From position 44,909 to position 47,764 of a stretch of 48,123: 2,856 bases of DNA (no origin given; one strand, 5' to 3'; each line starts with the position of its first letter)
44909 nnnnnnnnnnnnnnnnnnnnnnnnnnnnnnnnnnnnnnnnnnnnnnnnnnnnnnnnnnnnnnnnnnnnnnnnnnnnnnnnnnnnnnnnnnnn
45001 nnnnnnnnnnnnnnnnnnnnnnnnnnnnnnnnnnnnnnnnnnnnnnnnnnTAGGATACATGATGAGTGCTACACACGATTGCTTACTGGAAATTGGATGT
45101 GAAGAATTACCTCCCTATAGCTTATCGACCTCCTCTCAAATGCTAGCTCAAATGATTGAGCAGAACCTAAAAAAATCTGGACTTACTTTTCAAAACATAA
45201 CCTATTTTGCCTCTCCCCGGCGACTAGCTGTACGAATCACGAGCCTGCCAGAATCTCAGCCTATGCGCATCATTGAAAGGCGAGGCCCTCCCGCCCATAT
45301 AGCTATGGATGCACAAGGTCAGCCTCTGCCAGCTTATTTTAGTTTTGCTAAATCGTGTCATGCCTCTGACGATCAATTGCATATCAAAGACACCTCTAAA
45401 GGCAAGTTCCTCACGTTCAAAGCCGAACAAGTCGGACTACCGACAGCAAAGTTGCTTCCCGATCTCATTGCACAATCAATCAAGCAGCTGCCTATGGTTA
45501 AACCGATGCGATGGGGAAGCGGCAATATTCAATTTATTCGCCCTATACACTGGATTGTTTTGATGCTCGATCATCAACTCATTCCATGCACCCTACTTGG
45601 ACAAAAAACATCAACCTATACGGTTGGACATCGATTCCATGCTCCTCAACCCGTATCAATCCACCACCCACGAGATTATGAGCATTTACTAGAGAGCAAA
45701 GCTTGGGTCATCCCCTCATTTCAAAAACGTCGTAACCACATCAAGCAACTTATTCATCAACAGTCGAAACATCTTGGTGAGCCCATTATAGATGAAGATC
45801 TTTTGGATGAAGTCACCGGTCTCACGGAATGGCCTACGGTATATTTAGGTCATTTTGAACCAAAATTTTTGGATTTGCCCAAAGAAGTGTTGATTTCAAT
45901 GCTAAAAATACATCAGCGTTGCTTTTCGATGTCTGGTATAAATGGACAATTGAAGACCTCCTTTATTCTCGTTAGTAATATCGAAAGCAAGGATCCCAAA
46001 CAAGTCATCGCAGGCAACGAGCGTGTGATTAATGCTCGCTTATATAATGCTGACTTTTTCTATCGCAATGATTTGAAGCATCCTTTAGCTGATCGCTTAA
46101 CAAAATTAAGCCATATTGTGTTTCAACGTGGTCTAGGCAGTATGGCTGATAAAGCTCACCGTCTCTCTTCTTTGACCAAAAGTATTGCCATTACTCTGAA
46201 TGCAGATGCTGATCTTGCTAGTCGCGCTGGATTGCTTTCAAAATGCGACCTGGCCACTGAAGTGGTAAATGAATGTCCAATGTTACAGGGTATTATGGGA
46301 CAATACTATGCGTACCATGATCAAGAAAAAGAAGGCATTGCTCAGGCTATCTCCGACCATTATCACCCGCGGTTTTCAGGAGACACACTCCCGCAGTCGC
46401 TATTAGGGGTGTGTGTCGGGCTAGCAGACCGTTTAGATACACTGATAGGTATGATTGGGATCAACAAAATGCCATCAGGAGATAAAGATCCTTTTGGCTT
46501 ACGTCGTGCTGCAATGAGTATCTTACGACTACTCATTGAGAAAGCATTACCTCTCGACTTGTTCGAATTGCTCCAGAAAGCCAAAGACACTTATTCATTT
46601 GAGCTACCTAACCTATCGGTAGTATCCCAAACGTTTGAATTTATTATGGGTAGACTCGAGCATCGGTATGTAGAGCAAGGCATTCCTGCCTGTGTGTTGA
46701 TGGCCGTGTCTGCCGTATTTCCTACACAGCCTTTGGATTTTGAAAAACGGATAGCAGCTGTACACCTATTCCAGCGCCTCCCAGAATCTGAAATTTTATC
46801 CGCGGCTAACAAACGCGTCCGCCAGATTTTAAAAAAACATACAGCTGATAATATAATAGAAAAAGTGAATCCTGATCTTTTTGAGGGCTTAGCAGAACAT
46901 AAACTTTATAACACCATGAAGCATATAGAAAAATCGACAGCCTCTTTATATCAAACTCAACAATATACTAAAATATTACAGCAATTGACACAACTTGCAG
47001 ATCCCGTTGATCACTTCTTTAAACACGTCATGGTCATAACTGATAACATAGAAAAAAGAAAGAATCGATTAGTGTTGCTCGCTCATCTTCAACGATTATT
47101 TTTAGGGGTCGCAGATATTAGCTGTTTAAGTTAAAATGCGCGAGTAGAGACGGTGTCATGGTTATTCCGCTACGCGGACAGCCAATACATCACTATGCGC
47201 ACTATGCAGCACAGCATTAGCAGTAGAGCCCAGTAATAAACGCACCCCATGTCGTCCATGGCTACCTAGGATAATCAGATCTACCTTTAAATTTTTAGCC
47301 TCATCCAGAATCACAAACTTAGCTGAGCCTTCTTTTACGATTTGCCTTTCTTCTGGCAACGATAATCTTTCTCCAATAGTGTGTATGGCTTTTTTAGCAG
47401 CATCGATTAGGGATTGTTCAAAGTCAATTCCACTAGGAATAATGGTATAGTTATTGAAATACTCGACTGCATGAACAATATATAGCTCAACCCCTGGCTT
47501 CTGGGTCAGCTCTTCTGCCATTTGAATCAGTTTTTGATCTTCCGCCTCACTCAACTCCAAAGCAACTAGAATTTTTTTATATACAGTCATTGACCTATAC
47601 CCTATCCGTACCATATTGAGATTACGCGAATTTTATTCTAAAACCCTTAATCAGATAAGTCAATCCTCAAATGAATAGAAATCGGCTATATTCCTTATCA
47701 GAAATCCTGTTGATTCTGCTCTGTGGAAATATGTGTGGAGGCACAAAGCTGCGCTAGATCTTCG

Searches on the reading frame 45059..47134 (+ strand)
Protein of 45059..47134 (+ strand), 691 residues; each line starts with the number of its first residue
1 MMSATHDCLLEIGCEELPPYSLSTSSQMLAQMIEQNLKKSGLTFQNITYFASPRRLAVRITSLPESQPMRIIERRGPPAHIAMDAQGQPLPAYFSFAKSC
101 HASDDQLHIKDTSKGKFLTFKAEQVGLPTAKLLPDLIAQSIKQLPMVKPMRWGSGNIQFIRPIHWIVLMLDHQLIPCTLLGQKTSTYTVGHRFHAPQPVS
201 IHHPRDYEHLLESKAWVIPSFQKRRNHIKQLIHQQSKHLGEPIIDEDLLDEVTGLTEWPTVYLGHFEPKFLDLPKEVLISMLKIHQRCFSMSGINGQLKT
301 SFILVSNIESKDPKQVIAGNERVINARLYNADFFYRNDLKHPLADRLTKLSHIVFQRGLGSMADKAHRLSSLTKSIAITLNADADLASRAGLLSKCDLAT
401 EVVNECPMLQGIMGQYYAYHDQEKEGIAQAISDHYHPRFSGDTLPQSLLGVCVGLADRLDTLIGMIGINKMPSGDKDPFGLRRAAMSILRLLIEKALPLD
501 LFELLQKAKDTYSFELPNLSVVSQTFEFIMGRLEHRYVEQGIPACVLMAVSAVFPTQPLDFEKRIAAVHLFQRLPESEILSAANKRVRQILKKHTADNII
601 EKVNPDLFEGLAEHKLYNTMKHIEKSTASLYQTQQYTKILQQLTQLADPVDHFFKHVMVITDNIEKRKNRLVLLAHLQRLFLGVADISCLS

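Call 7: search_protein_families(library=pfam, proteins=[window:45059-47134:+])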
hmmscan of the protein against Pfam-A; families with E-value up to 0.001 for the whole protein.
window:45059-47134:+ (691 aa): 2 families
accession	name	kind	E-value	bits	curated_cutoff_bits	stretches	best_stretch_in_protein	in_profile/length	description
PF02092.22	tRNA_synt_2f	-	3e-187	624.2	29.2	1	9-551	2-535/536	Glycyl-tRNA synthetase beta subunit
PF05746.21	DALR_1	-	2.9e-12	47.2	22.3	1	582-679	3-100/117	DALR anticodon binding domain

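Call 65: find_encoding_contigs(protein=window:45059-47134:+, flank=10000, max_places=6)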
Protein window:45059-47134:+ (691 aa): no gene with exactly this product is on record in the collection.

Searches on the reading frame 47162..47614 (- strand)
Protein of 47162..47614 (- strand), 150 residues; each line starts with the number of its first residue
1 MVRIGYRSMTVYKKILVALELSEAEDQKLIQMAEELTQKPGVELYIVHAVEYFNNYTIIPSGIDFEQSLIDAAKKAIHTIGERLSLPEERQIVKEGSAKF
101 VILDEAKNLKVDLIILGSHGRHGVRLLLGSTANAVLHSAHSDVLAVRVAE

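Call 36: search_protein_families(library=pfam, max_evalue=0.00001, proteins=[window:47162-47614:-])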
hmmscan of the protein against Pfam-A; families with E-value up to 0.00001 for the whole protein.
window:47162-47614:- (150 aa): 1 family
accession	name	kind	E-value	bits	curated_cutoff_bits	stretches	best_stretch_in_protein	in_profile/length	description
PF00582.32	Usp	-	2e-28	100.2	24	1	12-147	2-141/141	Universal stress protein family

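Call 63: find_encoding_contigs(protein=window:47162-47614:-, flank=10000, max_places=6)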
Protein window:47162-47614:- (150 aa): 1 contig read that carries it; 1 place shown.
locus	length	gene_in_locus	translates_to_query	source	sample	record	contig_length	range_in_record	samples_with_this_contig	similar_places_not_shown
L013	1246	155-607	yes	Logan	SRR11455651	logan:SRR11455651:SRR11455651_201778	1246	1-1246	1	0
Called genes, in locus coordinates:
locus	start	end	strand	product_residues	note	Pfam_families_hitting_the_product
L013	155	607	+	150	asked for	PF00582:Usp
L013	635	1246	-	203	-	?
